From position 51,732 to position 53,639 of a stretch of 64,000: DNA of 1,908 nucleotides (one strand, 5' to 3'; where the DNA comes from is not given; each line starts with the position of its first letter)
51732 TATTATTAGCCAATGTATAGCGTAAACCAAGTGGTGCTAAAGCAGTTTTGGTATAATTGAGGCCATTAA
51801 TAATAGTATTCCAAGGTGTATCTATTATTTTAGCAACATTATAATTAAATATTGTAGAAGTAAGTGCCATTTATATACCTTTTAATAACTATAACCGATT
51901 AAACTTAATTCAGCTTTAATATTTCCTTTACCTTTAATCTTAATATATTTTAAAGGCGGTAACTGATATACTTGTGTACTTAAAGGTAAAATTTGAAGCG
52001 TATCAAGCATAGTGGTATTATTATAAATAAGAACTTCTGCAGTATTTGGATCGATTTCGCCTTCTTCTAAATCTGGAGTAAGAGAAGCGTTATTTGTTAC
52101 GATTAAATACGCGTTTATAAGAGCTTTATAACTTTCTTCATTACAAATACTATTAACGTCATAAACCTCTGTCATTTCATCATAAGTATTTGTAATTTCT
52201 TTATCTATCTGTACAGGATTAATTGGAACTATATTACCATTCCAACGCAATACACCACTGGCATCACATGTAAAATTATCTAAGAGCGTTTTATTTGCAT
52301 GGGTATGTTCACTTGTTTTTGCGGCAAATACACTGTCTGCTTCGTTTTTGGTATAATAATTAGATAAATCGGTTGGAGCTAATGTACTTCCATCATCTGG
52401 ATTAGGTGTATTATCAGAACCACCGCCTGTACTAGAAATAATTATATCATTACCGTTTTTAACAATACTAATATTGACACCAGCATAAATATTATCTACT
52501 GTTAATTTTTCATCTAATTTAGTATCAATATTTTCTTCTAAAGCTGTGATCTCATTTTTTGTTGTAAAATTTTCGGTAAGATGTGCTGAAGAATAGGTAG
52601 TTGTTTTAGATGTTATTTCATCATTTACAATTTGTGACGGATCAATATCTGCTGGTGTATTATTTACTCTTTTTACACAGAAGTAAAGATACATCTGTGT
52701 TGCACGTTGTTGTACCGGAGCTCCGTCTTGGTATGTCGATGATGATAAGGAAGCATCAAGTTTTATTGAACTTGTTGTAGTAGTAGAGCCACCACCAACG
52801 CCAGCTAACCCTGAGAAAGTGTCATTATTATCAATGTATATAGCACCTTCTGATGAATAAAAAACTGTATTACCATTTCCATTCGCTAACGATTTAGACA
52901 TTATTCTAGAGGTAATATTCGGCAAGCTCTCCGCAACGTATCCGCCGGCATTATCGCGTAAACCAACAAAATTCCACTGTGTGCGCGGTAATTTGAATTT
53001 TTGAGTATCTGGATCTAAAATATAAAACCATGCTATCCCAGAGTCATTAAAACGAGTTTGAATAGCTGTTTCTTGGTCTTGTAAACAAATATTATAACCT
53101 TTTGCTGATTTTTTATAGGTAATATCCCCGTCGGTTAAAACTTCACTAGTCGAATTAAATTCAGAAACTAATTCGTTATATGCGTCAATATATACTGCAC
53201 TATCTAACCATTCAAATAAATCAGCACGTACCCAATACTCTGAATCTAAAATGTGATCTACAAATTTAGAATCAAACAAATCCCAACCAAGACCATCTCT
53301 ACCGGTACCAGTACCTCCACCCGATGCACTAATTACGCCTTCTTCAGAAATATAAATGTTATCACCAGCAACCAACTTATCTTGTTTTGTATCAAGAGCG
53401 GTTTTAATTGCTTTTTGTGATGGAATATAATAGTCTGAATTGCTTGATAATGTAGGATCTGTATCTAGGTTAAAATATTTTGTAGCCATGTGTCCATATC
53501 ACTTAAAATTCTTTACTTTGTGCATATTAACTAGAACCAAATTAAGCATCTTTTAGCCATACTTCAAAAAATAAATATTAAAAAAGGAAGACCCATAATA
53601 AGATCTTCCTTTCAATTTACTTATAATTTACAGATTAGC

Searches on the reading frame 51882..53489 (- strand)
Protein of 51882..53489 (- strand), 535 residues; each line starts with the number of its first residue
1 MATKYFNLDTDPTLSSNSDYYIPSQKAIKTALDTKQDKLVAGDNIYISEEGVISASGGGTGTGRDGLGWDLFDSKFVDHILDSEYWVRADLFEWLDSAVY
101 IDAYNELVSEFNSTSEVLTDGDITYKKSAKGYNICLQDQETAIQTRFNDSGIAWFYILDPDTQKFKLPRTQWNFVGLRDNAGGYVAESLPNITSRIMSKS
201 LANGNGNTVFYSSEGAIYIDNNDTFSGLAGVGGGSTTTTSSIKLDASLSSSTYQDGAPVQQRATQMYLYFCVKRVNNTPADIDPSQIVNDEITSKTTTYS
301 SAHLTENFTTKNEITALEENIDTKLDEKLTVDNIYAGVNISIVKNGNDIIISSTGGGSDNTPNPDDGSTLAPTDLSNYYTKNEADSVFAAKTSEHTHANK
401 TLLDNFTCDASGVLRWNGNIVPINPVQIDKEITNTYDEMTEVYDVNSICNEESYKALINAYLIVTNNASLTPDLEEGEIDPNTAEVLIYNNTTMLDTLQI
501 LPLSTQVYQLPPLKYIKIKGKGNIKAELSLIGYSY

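Call 15: search_protein_families(library=pfam, proteins=[window:51882-53489:-], max_evalue=0.01)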
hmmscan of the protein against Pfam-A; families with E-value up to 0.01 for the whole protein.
window:51882-53489:- (535 aa): 0 families

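Call 28: search_protein_families(library=phrogs, proteins=[window:51882-53489:-], max_evalue=0.01)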
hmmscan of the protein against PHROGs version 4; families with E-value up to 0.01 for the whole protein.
window:51882-53489:- (535 aa): 1 family
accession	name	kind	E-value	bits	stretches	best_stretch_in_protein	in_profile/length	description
phrog_7946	-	unknown function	0.0031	18.1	0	389-423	146-179/186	-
